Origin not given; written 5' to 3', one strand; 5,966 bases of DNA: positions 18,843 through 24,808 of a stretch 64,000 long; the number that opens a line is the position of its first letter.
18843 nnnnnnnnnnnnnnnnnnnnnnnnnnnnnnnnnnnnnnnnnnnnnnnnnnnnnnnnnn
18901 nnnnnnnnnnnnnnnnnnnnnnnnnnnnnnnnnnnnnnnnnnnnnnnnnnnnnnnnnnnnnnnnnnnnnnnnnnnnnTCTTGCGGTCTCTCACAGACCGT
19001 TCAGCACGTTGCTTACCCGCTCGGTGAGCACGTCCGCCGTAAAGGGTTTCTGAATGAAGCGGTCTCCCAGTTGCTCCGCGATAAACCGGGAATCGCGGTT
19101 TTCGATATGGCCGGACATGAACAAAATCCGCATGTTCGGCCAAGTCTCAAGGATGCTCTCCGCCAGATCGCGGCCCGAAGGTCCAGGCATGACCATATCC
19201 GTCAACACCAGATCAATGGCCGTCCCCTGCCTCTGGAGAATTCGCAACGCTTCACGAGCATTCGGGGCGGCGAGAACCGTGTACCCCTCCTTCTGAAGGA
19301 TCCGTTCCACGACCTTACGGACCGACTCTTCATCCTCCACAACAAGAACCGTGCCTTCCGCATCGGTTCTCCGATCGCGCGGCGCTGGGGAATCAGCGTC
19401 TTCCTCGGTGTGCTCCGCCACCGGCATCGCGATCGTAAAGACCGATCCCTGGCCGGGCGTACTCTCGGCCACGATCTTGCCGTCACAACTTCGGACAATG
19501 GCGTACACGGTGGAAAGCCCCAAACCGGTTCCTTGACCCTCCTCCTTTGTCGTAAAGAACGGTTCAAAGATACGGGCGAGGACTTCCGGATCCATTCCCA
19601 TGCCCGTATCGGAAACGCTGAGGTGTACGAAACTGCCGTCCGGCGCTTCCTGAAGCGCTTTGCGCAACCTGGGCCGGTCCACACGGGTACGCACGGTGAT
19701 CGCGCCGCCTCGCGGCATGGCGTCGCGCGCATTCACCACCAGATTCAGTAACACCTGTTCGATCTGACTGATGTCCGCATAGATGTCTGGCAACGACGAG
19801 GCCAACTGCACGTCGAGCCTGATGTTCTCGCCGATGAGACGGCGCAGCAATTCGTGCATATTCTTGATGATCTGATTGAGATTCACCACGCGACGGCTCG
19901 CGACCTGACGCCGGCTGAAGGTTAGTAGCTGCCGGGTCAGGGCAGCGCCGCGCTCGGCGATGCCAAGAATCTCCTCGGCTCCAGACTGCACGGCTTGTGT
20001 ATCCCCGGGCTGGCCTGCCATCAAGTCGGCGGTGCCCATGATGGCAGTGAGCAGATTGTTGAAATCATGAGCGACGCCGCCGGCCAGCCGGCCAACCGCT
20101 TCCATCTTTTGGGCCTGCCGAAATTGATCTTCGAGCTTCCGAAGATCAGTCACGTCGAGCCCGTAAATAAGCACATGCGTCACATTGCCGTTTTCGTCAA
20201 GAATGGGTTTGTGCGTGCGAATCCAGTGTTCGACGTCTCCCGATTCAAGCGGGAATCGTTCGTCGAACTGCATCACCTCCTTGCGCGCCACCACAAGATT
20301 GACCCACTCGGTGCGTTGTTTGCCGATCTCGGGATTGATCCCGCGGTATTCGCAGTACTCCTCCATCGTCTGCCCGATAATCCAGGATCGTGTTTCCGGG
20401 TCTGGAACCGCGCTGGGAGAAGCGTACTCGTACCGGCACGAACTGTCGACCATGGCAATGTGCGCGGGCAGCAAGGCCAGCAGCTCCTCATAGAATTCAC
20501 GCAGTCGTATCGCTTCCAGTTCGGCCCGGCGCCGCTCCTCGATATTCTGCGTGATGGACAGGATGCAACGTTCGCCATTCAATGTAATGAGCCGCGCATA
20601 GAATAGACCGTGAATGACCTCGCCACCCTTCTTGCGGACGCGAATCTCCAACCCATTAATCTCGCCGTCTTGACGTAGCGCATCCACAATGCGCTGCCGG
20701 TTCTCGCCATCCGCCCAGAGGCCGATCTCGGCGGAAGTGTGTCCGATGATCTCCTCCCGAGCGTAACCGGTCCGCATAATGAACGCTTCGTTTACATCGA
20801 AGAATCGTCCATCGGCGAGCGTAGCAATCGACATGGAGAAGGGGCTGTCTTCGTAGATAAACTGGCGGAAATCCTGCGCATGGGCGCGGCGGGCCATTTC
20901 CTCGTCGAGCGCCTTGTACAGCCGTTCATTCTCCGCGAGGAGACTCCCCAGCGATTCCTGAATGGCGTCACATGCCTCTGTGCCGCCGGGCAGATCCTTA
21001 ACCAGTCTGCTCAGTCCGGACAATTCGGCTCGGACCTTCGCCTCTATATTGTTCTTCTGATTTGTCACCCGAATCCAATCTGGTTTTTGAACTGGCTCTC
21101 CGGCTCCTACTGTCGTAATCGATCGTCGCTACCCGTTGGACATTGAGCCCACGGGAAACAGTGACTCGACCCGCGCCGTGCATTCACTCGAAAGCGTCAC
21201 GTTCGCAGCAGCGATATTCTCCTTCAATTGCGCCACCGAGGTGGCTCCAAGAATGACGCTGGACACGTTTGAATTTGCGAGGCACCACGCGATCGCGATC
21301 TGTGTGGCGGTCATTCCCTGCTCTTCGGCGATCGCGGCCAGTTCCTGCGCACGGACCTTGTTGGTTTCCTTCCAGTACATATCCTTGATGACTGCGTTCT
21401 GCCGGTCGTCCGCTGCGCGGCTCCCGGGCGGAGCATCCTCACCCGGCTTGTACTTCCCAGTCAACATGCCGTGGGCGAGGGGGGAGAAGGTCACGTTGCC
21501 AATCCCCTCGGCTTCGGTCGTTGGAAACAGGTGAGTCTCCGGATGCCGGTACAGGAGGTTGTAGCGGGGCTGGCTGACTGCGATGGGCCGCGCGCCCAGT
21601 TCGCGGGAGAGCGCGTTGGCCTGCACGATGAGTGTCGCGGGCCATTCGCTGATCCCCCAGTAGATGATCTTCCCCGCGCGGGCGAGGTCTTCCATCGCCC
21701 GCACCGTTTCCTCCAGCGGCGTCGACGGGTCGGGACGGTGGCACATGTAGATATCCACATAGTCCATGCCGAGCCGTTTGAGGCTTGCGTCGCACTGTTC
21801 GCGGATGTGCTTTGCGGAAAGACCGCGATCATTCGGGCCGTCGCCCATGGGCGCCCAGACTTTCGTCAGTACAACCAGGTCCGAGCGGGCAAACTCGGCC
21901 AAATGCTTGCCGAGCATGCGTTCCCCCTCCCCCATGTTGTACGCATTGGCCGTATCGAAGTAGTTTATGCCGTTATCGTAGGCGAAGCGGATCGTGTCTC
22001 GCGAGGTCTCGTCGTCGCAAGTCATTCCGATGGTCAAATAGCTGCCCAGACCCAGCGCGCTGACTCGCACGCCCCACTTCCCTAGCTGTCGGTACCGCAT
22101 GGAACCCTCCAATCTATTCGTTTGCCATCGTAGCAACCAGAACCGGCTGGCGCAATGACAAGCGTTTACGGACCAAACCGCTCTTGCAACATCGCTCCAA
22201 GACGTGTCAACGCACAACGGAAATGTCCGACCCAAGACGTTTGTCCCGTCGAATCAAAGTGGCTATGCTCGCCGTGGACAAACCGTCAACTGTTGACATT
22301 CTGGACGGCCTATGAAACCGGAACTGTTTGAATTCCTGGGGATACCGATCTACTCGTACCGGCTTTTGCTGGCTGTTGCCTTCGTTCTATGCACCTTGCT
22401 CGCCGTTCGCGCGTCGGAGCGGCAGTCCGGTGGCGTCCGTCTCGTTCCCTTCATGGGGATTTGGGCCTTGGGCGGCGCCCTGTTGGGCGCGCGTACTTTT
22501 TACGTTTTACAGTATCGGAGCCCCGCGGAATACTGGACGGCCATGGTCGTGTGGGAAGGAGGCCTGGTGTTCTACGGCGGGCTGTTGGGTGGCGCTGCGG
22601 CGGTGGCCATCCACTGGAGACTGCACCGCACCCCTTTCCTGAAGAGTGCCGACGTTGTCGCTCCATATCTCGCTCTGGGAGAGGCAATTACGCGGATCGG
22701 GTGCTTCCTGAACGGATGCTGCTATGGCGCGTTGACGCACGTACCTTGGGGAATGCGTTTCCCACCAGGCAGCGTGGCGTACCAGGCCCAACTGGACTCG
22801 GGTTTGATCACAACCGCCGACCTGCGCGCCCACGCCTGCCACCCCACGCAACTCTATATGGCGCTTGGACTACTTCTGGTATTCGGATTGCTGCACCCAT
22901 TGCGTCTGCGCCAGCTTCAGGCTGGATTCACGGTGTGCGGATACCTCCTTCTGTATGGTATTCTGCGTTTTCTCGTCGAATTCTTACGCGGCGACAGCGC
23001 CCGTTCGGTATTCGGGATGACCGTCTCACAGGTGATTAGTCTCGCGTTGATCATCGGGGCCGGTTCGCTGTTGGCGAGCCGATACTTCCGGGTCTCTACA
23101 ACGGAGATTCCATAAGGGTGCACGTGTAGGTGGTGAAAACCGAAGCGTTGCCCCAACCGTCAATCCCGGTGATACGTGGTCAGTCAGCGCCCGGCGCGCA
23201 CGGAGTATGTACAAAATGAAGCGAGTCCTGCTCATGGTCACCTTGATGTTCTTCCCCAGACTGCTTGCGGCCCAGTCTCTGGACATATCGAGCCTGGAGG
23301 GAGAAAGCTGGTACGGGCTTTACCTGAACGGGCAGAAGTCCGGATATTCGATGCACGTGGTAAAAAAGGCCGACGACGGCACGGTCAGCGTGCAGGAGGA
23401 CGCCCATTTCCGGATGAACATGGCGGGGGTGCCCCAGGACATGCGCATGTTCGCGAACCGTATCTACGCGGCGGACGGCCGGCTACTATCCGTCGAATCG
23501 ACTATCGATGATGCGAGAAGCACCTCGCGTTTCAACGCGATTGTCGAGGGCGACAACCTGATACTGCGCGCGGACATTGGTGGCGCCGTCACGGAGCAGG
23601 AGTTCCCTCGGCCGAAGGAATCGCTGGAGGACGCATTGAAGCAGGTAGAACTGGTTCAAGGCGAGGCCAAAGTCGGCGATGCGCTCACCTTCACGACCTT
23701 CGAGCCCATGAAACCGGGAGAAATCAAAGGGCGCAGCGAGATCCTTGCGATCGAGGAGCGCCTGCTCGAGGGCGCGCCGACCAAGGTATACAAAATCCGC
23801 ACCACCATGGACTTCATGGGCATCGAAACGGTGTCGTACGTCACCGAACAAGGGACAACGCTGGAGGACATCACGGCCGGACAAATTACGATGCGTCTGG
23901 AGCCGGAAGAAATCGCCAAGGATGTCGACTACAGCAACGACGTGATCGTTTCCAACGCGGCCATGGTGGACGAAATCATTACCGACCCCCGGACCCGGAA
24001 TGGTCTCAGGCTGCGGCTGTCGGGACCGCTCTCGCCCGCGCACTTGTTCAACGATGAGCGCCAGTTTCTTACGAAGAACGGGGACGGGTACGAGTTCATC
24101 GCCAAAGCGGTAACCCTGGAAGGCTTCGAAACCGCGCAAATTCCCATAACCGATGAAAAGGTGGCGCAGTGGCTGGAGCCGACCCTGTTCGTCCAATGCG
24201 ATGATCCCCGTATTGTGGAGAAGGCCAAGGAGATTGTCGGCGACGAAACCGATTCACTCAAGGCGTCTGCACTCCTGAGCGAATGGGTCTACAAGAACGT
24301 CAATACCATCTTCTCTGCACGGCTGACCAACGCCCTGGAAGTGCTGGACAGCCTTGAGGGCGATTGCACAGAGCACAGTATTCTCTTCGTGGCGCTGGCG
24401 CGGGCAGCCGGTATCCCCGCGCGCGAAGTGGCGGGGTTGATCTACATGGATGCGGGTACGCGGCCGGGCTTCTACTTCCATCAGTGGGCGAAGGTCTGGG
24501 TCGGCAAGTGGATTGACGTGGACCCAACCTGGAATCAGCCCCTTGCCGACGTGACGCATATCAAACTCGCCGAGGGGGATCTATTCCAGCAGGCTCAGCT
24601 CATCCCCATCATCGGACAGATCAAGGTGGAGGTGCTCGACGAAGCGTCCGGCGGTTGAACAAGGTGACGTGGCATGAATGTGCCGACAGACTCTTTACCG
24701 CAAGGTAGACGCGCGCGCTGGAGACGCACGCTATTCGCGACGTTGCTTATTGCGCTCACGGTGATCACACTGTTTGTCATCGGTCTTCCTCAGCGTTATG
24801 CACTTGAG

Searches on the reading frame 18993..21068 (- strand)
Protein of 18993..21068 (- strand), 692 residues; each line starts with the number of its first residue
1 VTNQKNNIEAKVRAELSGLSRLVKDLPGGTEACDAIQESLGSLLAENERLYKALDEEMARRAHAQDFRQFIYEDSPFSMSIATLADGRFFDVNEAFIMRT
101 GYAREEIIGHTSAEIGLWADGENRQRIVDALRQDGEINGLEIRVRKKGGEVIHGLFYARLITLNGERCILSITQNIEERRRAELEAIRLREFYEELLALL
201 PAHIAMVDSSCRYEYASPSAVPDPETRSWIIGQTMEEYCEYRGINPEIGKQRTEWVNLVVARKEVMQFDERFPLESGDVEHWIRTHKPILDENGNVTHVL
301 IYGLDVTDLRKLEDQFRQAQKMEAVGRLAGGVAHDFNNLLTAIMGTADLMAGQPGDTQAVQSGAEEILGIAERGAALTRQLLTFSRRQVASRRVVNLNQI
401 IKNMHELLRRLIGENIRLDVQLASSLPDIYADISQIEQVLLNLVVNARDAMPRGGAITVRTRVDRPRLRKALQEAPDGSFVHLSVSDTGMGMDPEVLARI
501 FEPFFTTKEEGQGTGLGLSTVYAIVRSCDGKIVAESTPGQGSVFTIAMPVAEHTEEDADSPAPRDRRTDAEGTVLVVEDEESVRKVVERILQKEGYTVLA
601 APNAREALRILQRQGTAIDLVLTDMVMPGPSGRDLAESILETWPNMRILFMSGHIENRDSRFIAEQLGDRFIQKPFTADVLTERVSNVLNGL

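Call 88: search_protein_families(library=pfam, proteins=[window:18993-21068:-], max_evalue=0.00001)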
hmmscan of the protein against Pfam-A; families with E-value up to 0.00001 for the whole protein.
window:18993-21068:- (692 aa): 6 families
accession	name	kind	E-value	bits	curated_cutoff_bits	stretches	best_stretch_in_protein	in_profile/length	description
PF02518.31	HATPase_c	-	2.5e-24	86.3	26.4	1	432-551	2-110/111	Histidine kinase-, DNA gyrase B-, and HSP90-like ATPase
PF00072.30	Response_reg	-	1.4e-22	80.4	30.2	1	574-685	1-110/111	Response regulator receiver domain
PF08448.16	PAS_4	-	3.1e-12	47.2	23.1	1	200-310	4-109/110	PAS fold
PF13426.13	PAS_9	-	4.8e-08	33.6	27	1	81-176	6-101/103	PAS domain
PF00512.31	HisKA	-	1.2e-07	32.1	26.9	1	326-388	3-64/66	His Kinase A (phospho-acceptor) domain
PF00989.32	PAS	-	4.4e-06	27.1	22.6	0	68-166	3-101/113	PAS fold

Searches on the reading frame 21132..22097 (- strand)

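Call 88: search_protein_families(library=pfam, proteins=[window:21132-22097:-], max_evalue=0.00001)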
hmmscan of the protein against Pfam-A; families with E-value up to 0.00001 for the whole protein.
window:21132-22097:- (322 aa): 1 family
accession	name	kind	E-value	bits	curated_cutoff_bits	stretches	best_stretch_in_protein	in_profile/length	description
PF00248.27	Aldo_ket_red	-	4.5e-76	256.1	24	1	15-313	2-289/291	Aldo/keto reductase family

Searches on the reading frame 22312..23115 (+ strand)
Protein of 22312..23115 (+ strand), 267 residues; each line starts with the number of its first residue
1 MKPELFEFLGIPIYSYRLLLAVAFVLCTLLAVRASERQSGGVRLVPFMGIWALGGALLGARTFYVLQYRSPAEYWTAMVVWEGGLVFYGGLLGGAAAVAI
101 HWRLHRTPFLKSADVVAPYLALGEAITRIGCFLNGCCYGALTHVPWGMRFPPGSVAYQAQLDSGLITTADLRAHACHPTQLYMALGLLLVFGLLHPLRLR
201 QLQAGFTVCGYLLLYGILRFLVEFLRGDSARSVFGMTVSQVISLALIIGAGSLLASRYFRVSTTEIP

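Call 3: search_protein_families(library=pfam, proteins=[window:22312-23115:+], max_evalue=0.1)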
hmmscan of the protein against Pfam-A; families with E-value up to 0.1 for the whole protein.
window:22312-23115:+ (267 aa): 1 family
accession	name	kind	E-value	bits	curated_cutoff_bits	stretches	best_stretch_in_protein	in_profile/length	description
PF01790.23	LGT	-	1.4e-55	188.7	24.9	1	3-253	1-237/240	Prolipoprotein diacylglyceryl transferase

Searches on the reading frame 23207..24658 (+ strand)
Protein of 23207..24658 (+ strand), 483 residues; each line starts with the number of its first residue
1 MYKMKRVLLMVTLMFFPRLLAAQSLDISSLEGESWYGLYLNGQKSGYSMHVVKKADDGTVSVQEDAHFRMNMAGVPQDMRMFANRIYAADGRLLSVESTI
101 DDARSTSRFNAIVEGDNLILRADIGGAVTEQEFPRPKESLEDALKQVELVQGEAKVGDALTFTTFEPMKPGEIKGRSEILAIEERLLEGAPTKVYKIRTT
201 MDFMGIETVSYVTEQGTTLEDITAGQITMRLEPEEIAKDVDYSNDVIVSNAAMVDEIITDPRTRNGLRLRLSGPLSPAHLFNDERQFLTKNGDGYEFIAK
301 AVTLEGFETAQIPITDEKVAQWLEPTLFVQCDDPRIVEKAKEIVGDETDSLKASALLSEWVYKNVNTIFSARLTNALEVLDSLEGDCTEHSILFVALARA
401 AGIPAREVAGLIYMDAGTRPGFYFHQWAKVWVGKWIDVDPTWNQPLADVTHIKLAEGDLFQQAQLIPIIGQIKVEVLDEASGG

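Call 3: search_protein_families(library=pfam, proteins=[window:23207-24658:+], max_evalue=0.1)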
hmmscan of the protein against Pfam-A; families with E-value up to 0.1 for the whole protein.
window:23207-24658:+ (483 aa): 3 families
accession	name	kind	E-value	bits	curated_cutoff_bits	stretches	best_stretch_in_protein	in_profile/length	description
PF01841.26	Transglut_core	-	1.4e-17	64.4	23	1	340-440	4-108/108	Transglutaminase-like superfamily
PF19630.5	DUF6134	-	0.0044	17.5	27.9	1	38-123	3-88/184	Domain of unknown function (DUF6134)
PF13471.12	Transglut_core3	-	0.015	15.6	26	1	374-434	45-100/117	Transglutaminase-like superfamily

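Call 4: search_protein_families(library=ncbifam, proteins=[window:23207-24658:+], max_evalue=0.1)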
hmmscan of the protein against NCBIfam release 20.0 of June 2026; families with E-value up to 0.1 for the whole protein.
window:23207-24658:+ (483 aa): 0 families

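Call 85: search_solved_structures(query=window:23207-24655:+, max_evalue=0.01)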
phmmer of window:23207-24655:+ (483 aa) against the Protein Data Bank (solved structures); distinct sequences matched with E-value up to 0.01: 1.
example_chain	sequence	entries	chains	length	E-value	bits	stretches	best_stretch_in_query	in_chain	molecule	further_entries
3isr_A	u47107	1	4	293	5e-07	31.9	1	307-468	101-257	Transglutaminase-like enzymes, putative cysteine protease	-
